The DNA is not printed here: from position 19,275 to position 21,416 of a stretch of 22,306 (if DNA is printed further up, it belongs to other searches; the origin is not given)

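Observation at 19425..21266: AT-rich single-polypeptide nuclease-helicase fusion: candidate stand-alone defence gene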

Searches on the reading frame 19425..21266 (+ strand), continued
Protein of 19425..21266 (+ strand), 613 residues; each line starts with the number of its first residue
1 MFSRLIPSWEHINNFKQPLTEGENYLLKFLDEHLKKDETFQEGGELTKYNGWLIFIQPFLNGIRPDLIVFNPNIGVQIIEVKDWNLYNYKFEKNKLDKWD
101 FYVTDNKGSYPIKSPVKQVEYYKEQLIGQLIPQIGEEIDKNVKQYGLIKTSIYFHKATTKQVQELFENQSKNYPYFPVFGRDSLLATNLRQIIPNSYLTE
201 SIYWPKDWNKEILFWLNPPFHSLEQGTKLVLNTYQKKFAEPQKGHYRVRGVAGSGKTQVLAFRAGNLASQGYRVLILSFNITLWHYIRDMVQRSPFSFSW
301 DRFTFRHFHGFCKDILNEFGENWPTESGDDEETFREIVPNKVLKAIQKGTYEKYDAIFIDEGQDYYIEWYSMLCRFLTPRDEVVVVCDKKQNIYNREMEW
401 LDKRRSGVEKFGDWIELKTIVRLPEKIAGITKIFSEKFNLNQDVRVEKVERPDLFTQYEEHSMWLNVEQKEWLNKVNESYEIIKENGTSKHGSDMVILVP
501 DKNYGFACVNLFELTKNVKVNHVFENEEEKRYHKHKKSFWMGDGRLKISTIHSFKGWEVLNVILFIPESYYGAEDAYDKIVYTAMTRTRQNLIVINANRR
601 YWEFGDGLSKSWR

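Call 13: find_related_loci(query=window:19425-21263:+, collection=genome_contigs, flank=10000)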
Query window:19425-21263:+ (613 aa) in genome_contigs; peptide patterns used: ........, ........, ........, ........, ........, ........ (x = any residue, [..] = any of these).
86 stretches matched a pattern; 10 encode a relative of the query (tblastn E <= 1e-3); 9 distinct loci.
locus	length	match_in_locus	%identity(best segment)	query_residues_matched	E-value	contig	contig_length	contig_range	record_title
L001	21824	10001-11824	80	1-612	0e+0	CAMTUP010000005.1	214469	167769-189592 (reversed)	MAG: uncultured Ignavibacteria bacterium isolate G04_MAG_00020 genome assembly, contig: G04_MAG_00020_000000000006, whol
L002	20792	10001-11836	75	1-612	0e+0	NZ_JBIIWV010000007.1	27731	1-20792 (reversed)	MAG: Flavobacterium sp. isolate ME2005-05-25_3300042391_group2_bin113 Rohwer_bin844_scaffold_416_c1, whole genome shotgu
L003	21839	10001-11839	74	1-613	0e+0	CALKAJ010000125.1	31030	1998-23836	MAG TPA_asm: uncultured Ignavibacteriae bacterium isolate SRR6007446_bin.4_CONCOCT_v1.1_MAG genome assembly, contig: ERZ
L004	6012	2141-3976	71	1-612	0e+0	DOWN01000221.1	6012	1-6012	MAG TPA_asm: Bacteroidetes bacterium isolate UBA9002 contig_42259, whole genome shotgun sequence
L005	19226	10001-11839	79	1-613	0e+0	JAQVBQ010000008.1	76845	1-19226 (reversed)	MAG: Bacteroidales bacterium isolate STD2_69 NODE_1071_length_76845_cov_12.558083_Sandtown_D2, whole genome shotgun sequ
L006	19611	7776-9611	82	1-612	0e+0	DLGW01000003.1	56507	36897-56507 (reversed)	MAG TPA_asm: Flavobacteriaceae bacterium UBA7684 UBA7684_contig_6219, whole genome shotgun sequence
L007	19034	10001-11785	59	14-612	0e+0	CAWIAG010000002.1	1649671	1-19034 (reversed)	MAG: uncultured Ignavibacteriales bacterium isolate MFD02138.bin.1.26 genome assembly, contig: contig_32691, whole genom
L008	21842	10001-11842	73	1-613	0e+0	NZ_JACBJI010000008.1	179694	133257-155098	Flavobacterium agri strain MAH-1 Scaffold8, whole genome shotgun sequence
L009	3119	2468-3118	62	1-217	3e-86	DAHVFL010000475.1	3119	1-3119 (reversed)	MAG TPA_asm: Chloroflexota bacterium isolate clean293 NODE_475_length_3119_cov_2.865976, whole genome shotgun sequence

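Call 14: find_encoding_contigs(protein=P0027, flank=10000, max_places=2)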
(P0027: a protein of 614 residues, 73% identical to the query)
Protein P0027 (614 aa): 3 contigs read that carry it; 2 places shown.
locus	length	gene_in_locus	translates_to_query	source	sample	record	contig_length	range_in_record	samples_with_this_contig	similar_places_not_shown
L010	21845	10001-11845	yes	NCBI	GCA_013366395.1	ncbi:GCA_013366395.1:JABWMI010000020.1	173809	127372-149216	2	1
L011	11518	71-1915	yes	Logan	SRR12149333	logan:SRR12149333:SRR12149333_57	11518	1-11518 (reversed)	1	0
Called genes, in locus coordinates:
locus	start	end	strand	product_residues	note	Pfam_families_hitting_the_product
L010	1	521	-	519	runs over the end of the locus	PF18911:PKD_4 (weak), PF00801:PKD (weak), PF18962:Por_Secre_tail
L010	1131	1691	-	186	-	-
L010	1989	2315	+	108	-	PF00515:TPR_1 (faint), PF07719:TPR_2 (faint)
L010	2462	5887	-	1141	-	PF02310:B12-binding, PF03308:MeaB, PF01642:MM_CoA_mutase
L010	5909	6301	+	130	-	-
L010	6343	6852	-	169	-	-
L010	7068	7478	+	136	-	PF13744:HTH_37 (faint), PF13560:HTH_31, PF01381:HTH_3, PF13443:HTH_26 (weak)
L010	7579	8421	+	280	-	PF18863:AbiJ_NTD4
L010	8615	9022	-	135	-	-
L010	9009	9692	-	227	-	-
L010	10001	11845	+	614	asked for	PF00580:UvrD-helicase (weak), PF13245:AAA_19, PF13538:UvrD_C_2 (weak)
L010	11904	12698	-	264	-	PF12412:DUF3667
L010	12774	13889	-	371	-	PF00144:Beta-lactamase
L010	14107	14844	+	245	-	PF13852:DUF4197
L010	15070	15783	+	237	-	PF13852:DUF4197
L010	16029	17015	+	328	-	PF02424:ApbE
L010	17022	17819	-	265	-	PF01497:Peripla_BP_2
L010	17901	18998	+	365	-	PF01764:Lipase_3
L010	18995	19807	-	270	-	PF00215:OMPdecase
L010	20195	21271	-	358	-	PF03462:PCRF, PF00472:RF-1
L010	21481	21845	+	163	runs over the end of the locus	PF08327:AHSA1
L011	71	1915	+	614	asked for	PF00580:UvrD-helicase (weak), PF13245:AAA_19, PF13538:UvrD_C_2 (weak)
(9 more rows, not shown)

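Call 15: find_encoding_contigs(protein=P0014, flank=10000, max_places=2)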
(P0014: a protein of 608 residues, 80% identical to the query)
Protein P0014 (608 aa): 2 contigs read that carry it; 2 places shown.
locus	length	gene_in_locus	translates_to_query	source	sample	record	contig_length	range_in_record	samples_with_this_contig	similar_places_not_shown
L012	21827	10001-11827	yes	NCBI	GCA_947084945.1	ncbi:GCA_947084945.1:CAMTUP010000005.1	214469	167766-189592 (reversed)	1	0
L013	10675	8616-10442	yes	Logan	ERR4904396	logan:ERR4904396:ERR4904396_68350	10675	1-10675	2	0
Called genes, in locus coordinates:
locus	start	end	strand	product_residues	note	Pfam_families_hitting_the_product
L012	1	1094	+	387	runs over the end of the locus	PF01408:GFO_IDH_MocA, PF02894:GFO_IDH_MocA_C (weak), PF22725:GFO_IDH_MocA_C3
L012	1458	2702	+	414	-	PF07075:NamZ_N, PF20732:NamZ_C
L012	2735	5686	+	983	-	PF00072:Response_reg (faint), PF19027:DUF5752 (faint), PF01326:PPDK_N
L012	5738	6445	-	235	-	PF00106:adh_short, PF08659:KR, PF13561:adh_short_C2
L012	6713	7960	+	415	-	PF13304:AAA_21 (weak), PF13175:AAA_15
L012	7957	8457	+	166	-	-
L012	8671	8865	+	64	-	-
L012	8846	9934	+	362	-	PF09903:DUF2130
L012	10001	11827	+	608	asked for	PF00580:UvrD-helicase (weak), PF01443:Viral_helicase1 (faint), PF13245:AAA_19 (weak), PF13538:UvrD_C_2 (weak)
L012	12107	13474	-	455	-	PF02812:ELFV_dehydrog_N, PF00208:ELFV_dehydrog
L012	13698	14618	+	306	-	-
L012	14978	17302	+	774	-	-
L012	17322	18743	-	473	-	PF00171:Aldedh, PF05893:LuxC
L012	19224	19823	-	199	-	-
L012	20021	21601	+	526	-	PF01642:MM_CoA_mutase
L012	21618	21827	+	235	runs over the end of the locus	PF00106:adh_short, PF08659:KR, PF13561:adh_short_C2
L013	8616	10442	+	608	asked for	PF00580:UvrD-helicase (weak), PF01443:Viral_helicase1 (faint), PF13245:AAA_19 (weak), PF13538:UvrD_C_2 (weak)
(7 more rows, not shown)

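Call 16: find_encoding_contigs(protein=P0120, flank=10000, max_places=2)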
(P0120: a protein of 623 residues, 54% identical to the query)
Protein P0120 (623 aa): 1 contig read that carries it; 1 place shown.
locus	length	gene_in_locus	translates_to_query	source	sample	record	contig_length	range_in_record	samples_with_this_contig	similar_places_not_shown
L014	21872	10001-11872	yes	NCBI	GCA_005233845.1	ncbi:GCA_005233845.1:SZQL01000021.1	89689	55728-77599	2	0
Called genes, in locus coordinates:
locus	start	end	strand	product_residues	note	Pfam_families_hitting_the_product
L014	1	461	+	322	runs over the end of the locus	-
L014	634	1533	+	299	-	PF20505:DUF6731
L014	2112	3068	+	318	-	-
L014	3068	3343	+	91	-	-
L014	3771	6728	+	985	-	PF02811:PHP, PF07733:DNA_pol3_alpha, PF17657:DNA_pol3_finger, PF14579:HHH_6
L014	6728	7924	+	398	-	PF00817:IMS, PF11798:IMS_HHH (weak), PF21999:IMS_HHH_1 (weak), PF11799:IMS_C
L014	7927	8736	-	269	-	PF02586:SRAP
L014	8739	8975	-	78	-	-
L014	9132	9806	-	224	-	-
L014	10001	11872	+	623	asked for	PF00580:UvrD-helicase (faint), PF01443:Viral_helicase1 (faint)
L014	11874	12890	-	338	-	PF15731:MqsA_antitoxin, PF13274:SocA_Panacea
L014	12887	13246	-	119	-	-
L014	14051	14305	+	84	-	-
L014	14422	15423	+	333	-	PF10463:Peptidase_U49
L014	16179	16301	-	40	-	-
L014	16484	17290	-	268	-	-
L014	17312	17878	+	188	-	PF00565:SNase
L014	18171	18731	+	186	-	PF01641:SelR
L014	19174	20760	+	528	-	PF00772:DnaB, PF13481:AAA_25, PF03796:DnaB_C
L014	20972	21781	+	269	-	PF20260:PUA_4, PF04452:Methyltrans_RNA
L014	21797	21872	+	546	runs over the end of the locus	PF20142:Scaffold, PF01471:PG_binding_1, PF03734:YkuD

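Call 17: find_encoding_contigs(protein=P0089, flank=10000, max_places=1)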
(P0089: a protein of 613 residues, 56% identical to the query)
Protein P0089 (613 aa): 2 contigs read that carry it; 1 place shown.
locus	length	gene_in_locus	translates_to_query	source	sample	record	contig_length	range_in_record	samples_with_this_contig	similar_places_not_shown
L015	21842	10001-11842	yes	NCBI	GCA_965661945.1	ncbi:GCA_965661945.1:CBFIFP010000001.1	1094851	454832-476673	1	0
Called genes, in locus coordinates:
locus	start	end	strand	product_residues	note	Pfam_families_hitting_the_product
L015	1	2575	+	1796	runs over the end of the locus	-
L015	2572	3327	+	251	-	PF13672:PP2C_2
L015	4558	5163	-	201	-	-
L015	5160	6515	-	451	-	-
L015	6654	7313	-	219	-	-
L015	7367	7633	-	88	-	-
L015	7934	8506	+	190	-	PF01420:Methylase_S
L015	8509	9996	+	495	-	PF12161:HsdM_N, PF02384:N6_Mtase, PF05175:MTS (faint), PF07669:Eco57I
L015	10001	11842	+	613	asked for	PF08378:NERD (weak), PF00580:UvrD-helicase (weak), PF01443:Viral_helicase1 (faint), PF13245:AAA_19, PF13538:UvrD_C_2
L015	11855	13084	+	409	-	PF01420:Methylase_S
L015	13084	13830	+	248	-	PF12686:DUF3800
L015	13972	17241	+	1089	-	PF04313:HSDR_N, PF04851:ResIII, PF18766:SWI2_SNF2, PF00270:DEAD (faint), PF22679:T1R_D3-like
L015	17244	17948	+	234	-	PF01863:YgjP-like, PF10263:SprT-like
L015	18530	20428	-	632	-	PF00085:Thioredoxin, PF00578:AhpC-TSA, PF08534:Redoxin, PF13098:Thioredoxin_2 (weak), PF13905:Thioredoxin_8 (weak)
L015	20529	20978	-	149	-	PF22381:Staph_reg_Sar_Rot, PF12802:MarR_2, PF01047:MarR, PF13412:HTH_24 (weak), PF04182:B-block_TFIIIC (faint)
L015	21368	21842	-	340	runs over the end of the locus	PF01479:S4, PF00849:PseudoU_synth_2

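Call 18: find_encoding_contigs(protein=P0084, flank=10000, max_places=1)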
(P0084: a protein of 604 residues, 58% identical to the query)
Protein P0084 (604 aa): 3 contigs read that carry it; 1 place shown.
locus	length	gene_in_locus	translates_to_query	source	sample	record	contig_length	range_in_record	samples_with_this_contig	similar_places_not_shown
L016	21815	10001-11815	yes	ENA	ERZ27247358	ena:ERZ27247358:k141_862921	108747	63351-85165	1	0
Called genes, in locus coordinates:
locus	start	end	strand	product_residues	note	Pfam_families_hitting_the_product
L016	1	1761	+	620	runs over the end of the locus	PF00691:OmpA, PF09603:Fib_succ_major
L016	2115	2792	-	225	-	PF01925:TauE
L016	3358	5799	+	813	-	PF10114:PocR, PF13426:PAS_9, PF08447:PAS_3, PF00989:PAS, PF08448:PAS_4 (weak), PF13426:PAS_9, PF00512:HisKA, PF02518:HATPase_c, +2 more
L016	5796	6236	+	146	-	PF00072:Response_reg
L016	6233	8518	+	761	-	PF00072:Response_reg, PF00989:PAS, PF13426:PAS_9, PF08447:PAS_3, PF13426:PAS_9, PF00989:PAS, PF08448:PAS_4, PF08447:PAS_3, +5 more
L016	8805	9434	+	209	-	PF01209:Ubie_methyltran, PF13489:Methyltransf_23, PF02390:Methyltransf_4 (weak), PF13847:Methyltransf_31, PF08241:Methyltransf_11, PF08242:Methyltransf_12, PF13649:Methyltransf_25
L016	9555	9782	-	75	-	-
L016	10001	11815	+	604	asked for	PF08378:NERD, PF00580:UvrD-helicase, PF01443:Viral_helicase1 (faint), PF13245:AAA_19 (faint), PF13538:UvrD_C_2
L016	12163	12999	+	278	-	PF20217:DUF6577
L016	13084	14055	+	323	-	PF08843:AbiEii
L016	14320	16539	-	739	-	PF13620:CarboxypepD_reg, PF13715:CarbopepD_reg_2, PF07715:Plug, PF00593:TonB_dep_Rec_b-barrel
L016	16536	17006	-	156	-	-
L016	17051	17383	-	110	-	-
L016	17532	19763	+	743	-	PF13620:CarboxypepD_reg, PF13715:CarbopepD_reg_2, PF07715:Plug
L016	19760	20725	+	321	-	-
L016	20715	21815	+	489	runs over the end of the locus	PF08308:PEGA, PF07494:Reg_prop (faint)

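Call 19: find_encoding_contigs(protein=P0065, flank=10000, max_places=1)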
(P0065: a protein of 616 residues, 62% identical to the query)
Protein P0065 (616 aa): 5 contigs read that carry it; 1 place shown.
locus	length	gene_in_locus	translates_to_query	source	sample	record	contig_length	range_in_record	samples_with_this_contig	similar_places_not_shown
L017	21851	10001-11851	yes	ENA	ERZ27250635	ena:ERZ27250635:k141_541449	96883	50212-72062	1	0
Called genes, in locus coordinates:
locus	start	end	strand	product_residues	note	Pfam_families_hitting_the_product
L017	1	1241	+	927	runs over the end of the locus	-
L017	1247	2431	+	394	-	-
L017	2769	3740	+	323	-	PF13581:HATPase_c_2 (weak)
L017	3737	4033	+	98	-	PF14213:DUF4325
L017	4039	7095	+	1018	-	PF04313:HSDR_N, PF04851:ResIII, PF00270:DEAD, PF18766:SWI2_SNF2, PF22679:T1R_D3-like, PF12008:EcoR124_C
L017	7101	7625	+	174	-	PF18734:HEPN_AbiU2 (weak)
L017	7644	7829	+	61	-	-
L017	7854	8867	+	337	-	PF01580:FtsK_SpoIIIE, PF09397:FtsK_gamma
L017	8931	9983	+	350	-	PF25145:NfeD1b_N, PF01343:Peptidase_S49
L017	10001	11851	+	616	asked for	PF00580:UvrD-helicase (weak), PF01443:Viral_helicase1 (faint), PF13245:AAA_19, PF00580:UvrD-helicase (weak), PF13538:UvrD_C_2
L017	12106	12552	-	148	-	PF09527:ATPase_gene1 (weak)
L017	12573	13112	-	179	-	PF04542:Sigma70_r2, PF08281:Sigma70_r4_2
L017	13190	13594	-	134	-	-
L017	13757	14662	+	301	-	PF11127:YgaP-like_TM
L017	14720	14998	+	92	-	PF01022:HTH_5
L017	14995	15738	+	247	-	PF01135:PCMT, PF13489:Methyltransf_23, PF01209:Ubie_methyltran, PF06325:PrmA, PF13847:Methyltransf_31, PF08241:Methyltransf_11, PF08242:Methyltransf_12, PF13649:Methyltransf_25, +5 more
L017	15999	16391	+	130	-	-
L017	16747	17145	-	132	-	PF09945:DUF2177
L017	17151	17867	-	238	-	-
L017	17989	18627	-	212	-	PF04832:SOUL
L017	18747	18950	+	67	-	-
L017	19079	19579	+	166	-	-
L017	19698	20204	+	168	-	-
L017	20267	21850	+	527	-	PF06100:MCRA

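Call 20: find_encoding_contigs(protein=P0012, flank=10000, max_places=2)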
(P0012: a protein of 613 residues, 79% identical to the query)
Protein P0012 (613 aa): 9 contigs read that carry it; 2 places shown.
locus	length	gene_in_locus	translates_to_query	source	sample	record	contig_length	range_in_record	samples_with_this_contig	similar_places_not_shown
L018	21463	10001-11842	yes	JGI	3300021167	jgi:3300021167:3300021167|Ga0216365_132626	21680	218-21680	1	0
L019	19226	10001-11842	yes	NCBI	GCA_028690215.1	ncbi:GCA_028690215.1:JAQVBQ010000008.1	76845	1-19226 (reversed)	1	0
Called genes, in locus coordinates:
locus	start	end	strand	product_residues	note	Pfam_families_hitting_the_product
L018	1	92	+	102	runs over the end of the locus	?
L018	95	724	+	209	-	PF01135:PCMT (weak), PF01596:Methyltransf_3, PF13578:Methyltransf_24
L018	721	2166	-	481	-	PF01841:Transglut_core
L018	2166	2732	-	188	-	PF08207:EFP_N, PF01132:EFP, PF09285:Elong-fact-P_C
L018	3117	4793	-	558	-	PF00004:AAA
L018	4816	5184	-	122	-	-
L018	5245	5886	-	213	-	PF00239:Resolvase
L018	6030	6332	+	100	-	PF12844:HTH_19 (weak), PF13443:HTH_26, PF01381:HTH_3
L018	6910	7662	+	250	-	-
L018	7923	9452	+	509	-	PF02796:HTH_7 (faint)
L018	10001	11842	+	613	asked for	PF00580:UvrD-helicase (weak), PF13245:AAA_19 (weak), PF13538:UvrD_C_2 (faint)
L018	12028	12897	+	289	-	-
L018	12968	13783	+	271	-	-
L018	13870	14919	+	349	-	-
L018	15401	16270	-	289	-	PF13276:HTH_21 (weak), PF00665:rve, PF13683:rve_3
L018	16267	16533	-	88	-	PF01527:HTH_Tnp_1, PF13384:HTH_23 (weak), PF13518:HTH_28 (faint)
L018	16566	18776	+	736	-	PF26182:Ig_NUP210_5th (faint), PF21461:HL_N-beta (faint), PF16249:DUF4906, PF07679:I-set (faint), PF18998:Flg_new_2, PF02368:Big_2, PF26918:Ig_Eae (weak)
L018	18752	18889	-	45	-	-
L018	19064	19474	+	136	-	PF01475:FUR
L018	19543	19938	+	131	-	PF20558:DUF6769 (weak)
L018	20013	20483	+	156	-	PF04945:YHS (weak)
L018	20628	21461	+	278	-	?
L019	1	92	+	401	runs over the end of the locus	PF00675:Peptidase_M16, PF05193:Peptidase_M16_C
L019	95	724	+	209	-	PF01135:PCMT (weak), PF01596:Methyltransf_3, PF13578:Methyltransf_24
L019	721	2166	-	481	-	PF01841:Transglut_core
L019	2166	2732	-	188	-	PF08207:EFP_N, PF01132:EFP, PF09285:Elong-fact-P_C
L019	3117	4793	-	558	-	PF00004:AAA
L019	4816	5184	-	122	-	-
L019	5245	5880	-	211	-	PF00239:Resolvase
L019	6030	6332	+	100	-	PF12844:HTH_19 (weak), PF13443:HTH_26, PF01381:HTH_3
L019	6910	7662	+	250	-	-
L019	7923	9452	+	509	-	PF02796:HTH_7 (faint)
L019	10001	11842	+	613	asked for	PF00580:UvrD-helicase (weak), PF13245:AAA_19 (weak), PF13538:UvrD_C_2 (faint)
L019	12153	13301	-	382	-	PF14319:Zn_Tnp_IS91, PF04986:Y2_Tnp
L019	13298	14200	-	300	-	PF13495:Phage_int_SAM_4, PF00589:Phage_integrase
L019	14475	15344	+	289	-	-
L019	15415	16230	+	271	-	-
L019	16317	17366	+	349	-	-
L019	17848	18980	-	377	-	PF01527:HTH_Tnp_1, PF13384:HTH_23 (faint), PF13276:HTH_21 (weak), PF00665:rve, PF13683:rve_3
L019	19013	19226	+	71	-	?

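Call 40: find_encoding_contigs(protein=window:19425-21266:+, flank=10000, max_places=5)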
Protein window:19425-21266:+ (613 aa): no gene with exactly this product is on record in the collection.

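Call 45: find_encoding_contigs(protein=P0080, flank=10000, max_places=3)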
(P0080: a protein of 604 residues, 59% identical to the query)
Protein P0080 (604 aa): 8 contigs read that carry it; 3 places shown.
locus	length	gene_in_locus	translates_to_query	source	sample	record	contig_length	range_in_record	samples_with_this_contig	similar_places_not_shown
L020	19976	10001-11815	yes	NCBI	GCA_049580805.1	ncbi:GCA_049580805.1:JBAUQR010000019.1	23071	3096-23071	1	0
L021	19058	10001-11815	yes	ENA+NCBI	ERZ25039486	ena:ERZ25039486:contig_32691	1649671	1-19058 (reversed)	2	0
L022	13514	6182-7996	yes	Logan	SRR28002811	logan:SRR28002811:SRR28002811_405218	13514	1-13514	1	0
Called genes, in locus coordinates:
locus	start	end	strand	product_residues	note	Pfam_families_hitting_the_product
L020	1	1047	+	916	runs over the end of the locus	PF00270:DEAD, PF04851:ResIII, PF18766:SWI2_SNF2, PF08463:EcoEI_R_C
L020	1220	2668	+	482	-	PF01420:Methylase_S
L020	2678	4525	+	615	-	PF03235:GmrSD_N, PF07510:GmrSD_C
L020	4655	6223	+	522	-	PF04326:SLFN_AlbA_2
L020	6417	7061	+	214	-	-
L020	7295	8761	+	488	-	PF12161:HsdM_N, PF02384:N6_Mtase, PF07669:Eco57I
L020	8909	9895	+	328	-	PF13588:HSDR_N_2, PF04313:HSDR_N (weak)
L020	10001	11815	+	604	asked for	PF08378:NERD (weak), PF00580:UvrD-helicase, PF13245:AAA_19 (weak), PF13538:UvrD_C_2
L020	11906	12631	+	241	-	PF22187:DUF6946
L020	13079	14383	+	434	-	PF13271:DUF4062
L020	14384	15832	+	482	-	-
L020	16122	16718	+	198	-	PF13676:TIR_2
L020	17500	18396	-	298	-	PF02311:AraC_binding, PF07883:Cupin_2 (weak), PF00165:HTH_AraC, PF12833:HTH_18, PF00165:HTH_AraC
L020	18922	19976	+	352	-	?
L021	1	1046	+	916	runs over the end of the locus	PF00270:DEAD, PF04851:ResIII, PF18766:SWI2_SNF2, PF08463:EcoEI_R_C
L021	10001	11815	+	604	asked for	PF08378:NERD (weak), PF00580:UvrD-helicase, PF13245:AAA_19 (weak), PF13538:UvrD_C_2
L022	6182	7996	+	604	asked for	PF08378:NERD (weak), PF00580:UvrD-helicase, PF13245:AAA_19 (weak), PF13538:UvrD_C_2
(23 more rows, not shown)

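Call 46: find_encoding_contigs(protein=P0006, flank=10000, max_places=2)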
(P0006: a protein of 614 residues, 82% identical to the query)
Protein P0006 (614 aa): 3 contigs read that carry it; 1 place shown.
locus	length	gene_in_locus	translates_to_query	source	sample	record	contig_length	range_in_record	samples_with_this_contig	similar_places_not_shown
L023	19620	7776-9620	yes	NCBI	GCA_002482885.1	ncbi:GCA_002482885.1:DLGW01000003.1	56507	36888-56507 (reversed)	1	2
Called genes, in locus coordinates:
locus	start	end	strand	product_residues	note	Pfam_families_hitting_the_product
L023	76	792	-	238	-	PF04055:Radical_SAM, PF13353:Fer4_12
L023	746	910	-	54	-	PF13597:NRDD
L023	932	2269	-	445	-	PF14870:PSII_BNR (faint), PF15902:Sortilin-Vps10 (faint), PF18962:Por_Secre_tail, PF16967:TcfC (weak)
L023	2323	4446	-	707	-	PF03477:ATP-cone, PF13597:NRDD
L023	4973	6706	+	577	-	PF00580:UvrD-helicase, PF13245:AAA_19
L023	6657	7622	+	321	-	PF00580:UvrD-helicase (weak), PF13361:UvrD_C, PF13538:UvrD_C_2 (weak)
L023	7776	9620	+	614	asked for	PF08378:NERD (weak), PF00580:UvrD-helicase (weak), PF13245:AAA_19 (weak), PF13538:UvrD_C_2 (weak)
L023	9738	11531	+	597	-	PF13414:TPR_11 (weak), PF00515:TPR_1, PF07719:TPR_2 (weak), PF13414:TPR_11, PF00515:TPR_1, PF13181:TPR_8 (weak), PF13414:TPR_11, PF00515:TPR_1, +12 more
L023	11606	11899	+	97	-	PF09907:HigB_toxin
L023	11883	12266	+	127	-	-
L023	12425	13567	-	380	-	PF02463:SMC_N, PF13175:AAA_15, PF13514:AAA_27, PF13555:AAA_29, PF13476:AAA_23, PF13304:AAA_21 (weak)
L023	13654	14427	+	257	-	PF13174:TPR_6 (faint), PF13424:TPR_12 (faint), PF13432:TPR_16 (faint), PF00515:TPR_1 (faint), PF07719:TPR_2 (faint), PF13181:TPR_8 (faint)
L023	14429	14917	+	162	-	PF00885:DMRL_synthase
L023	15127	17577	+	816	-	PF02190:LON_substr_bdg, PF08298:AAA_PrkA (faint), PF13401:AAA_22 (weak), PF00004:AAA, PF07728:AAA_5, PF22667:Lon_lid, PF05362:Lon_C, PF13541:ChlI (weak)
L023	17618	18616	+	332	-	-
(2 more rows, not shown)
